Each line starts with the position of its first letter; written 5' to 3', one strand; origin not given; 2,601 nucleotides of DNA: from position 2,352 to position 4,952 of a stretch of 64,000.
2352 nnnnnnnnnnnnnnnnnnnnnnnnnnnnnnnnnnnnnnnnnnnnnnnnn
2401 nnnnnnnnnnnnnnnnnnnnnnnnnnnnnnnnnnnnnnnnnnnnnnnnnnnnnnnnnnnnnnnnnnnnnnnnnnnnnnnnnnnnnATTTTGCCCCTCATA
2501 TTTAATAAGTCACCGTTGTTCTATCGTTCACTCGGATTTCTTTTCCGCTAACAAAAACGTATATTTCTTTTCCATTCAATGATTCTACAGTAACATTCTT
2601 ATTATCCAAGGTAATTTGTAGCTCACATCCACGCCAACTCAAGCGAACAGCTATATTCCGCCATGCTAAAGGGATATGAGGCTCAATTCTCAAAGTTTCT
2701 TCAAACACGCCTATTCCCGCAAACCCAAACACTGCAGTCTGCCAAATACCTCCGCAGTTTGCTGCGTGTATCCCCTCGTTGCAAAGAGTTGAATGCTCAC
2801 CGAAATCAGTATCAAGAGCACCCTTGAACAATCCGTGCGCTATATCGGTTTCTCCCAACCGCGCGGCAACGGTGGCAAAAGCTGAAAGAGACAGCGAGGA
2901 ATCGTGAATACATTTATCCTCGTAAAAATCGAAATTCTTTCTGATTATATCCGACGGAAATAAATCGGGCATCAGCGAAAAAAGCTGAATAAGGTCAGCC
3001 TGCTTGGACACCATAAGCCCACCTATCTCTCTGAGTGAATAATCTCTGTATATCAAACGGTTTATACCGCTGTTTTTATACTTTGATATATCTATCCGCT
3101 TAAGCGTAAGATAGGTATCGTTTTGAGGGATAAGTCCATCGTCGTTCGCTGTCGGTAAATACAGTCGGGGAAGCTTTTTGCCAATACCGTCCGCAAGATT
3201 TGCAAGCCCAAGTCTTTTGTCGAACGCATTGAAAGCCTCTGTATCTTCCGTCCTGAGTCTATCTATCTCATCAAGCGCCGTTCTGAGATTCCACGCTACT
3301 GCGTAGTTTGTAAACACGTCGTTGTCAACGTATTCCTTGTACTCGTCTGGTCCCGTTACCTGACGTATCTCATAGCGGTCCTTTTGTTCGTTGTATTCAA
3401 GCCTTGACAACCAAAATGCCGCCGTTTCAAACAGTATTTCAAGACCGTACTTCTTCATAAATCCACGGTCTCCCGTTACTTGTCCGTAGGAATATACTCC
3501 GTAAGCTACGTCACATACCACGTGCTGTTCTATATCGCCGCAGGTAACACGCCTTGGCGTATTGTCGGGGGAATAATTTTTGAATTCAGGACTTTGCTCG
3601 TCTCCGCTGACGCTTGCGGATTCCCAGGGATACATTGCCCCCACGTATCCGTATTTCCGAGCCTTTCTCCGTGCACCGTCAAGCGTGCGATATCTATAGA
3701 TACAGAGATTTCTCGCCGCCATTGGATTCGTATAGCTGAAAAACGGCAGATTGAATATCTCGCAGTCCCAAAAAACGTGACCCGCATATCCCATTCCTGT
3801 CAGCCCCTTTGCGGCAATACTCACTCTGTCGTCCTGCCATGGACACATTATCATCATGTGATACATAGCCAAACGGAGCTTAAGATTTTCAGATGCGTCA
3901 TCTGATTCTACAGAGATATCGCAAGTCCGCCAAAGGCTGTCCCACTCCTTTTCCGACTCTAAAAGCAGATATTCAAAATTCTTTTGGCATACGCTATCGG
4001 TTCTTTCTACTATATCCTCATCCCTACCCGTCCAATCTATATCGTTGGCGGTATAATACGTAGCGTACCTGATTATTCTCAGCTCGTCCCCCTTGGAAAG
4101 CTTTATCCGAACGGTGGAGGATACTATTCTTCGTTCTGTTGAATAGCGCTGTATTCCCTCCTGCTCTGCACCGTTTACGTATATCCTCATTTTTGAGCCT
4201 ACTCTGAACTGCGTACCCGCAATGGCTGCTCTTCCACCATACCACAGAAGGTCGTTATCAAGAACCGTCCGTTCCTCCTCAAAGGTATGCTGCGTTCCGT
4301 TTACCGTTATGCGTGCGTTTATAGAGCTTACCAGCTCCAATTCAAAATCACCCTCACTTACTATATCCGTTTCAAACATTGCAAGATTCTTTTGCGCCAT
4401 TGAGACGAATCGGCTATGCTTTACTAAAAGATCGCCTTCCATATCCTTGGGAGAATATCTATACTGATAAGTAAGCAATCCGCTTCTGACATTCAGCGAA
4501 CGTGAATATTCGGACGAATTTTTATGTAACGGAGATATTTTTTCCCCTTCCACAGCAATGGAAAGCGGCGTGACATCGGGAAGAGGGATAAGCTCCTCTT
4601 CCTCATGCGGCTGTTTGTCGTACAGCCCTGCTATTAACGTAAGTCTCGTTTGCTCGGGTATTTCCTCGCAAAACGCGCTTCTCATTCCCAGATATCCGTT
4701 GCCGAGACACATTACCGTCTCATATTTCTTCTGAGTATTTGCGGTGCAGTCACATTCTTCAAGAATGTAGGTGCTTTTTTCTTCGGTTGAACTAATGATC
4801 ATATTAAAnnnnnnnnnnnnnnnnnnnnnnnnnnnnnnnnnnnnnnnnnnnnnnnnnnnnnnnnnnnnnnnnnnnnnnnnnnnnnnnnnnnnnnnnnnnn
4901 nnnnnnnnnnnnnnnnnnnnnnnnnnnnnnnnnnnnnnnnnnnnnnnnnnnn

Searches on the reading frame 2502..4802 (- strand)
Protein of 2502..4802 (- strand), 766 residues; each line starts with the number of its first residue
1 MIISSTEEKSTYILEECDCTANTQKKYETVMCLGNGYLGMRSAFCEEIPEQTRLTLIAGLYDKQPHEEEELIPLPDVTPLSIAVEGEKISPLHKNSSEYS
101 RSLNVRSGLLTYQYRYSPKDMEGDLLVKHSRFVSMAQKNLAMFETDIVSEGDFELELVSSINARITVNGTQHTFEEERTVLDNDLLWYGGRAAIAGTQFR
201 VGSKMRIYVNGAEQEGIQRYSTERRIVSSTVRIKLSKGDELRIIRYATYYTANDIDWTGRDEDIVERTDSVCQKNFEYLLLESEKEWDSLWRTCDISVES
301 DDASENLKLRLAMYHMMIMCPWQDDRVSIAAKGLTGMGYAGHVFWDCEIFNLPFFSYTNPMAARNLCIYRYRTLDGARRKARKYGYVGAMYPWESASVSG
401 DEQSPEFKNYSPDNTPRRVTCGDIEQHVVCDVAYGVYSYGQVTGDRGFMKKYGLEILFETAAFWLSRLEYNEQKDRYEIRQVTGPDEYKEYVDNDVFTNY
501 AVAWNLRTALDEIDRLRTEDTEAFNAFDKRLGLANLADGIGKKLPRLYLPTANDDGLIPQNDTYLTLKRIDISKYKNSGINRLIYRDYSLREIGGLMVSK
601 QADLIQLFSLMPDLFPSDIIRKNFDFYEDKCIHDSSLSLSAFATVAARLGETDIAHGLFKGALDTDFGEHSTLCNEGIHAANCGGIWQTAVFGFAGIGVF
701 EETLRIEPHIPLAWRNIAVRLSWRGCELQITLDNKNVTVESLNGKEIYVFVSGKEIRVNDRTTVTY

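Call 70: find_encoding_contigs(protein=window:2502-4802:-, flank=10000, max_places=1)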
Protein window:2502-4802:- (766 aa): no gene with exactly this product is on record in the collection.
